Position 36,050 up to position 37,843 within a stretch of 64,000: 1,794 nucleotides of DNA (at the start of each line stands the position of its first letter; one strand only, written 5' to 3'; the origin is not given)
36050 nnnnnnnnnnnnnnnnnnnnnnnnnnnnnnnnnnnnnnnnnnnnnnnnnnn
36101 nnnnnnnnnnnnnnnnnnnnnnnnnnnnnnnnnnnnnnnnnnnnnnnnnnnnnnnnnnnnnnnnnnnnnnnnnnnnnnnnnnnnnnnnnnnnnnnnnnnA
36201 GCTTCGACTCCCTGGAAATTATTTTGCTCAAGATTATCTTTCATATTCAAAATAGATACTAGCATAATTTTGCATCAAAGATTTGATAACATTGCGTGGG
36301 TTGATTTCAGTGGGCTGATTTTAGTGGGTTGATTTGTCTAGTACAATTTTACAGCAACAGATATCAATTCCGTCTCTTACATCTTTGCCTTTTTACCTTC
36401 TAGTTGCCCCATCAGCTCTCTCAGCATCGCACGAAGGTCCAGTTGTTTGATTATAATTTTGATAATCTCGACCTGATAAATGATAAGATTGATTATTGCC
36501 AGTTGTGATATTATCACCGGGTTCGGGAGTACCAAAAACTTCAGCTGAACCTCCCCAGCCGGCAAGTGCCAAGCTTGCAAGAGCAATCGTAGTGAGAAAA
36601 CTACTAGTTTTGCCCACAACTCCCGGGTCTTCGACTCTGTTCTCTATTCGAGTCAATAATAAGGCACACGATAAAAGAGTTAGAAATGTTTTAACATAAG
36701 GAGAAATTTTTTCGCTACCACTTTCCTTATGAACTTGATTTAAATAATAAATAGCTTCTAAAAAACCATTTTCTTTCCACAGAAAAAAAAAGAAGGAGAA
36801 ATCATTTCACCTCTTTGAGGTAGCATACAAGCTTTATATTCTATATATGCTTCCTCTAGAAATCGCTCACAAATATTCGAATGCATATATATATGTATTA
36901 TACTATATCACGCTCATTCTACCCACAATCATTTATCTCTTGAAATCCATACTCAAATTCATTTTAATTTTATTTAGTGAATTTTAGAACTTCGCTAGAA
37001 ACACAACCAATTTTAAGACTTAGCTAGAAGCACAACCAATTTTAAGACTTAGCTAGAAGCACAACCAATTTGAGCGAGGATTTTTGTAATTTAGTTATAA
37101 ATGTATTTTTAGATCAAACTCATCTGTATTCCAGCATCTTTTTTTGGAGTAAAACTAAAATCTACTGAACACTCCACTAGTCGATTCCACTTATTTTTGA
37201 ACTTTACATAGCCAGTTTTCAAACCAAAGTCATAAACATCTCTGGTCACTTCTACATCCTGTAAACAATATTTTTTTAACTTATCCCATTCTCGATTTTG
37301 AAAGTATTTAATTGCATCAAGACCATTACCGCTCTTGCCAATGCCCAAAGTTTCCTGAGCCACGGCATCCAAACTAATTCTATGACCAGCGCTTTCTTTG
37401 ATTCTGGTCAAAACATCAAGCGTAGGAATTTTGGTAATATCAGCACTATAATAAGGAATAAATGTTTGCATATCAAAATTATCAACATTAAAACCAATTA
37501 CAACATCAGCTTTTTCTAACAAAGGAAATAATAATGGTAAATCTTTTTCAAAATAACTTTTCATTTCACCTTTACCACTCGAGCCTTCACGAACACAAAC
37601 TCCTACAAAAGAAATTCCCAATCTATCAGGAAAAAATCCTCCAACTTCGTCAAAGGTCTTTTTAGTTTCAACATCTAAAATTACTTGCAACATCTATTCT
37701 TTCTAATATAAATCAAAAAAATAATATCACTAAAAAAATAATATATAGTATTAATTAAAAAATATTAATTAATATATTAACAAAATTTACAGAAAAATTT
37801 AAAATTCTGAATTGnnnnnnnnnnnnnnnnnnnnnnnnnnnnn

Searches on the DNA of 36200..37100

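Call 91: search_rna_families(source=window, start=36200, end=37100, threshold=evalue, max_evalue=1)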
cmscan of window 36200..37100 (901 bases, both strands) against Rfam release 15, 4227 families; matches with E-value up to 1: 1.
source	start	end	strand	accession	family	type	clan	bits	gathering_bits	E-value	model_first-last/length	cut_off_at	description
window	36410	36456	-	RF01141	sR18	Gene; snRNA; snoRNA; CD-box;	-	18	45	0.2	1-56/56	no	Small nucleolar RNA sR18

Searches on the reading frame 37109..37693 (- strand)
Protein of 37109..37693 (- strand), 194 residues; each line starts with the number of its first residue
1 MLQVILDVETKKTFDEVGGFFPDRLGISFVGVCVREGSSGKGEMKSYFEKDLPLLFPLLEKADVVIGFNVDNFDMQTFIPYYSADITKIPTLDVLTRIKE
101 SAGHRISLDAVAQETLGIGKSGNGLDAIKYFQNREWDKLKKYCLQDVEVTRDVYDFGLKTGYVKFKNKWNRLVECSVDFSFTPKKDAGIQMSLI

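Call 92: search_protein_families(library=pfam, proteins=[window:37109-37693:-], max_evalue=0.01)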
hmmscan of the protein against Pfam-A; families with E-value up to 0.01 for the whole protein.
window:37109-37693:- (194 aa): 2 families
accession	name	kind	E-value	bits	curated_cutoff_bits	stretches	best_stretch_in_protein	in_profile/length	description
PF13482.12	RNase_H_2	-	5.4e-06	26.9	22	1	19-155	9-162/165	RNase_H superfamily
PF10108.15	DNA_pol_B_exo2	-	0.0089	16.2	24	0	92-151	109-167/213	Predicted 3'-5' exonuclease related to the exonuclease domain of PolB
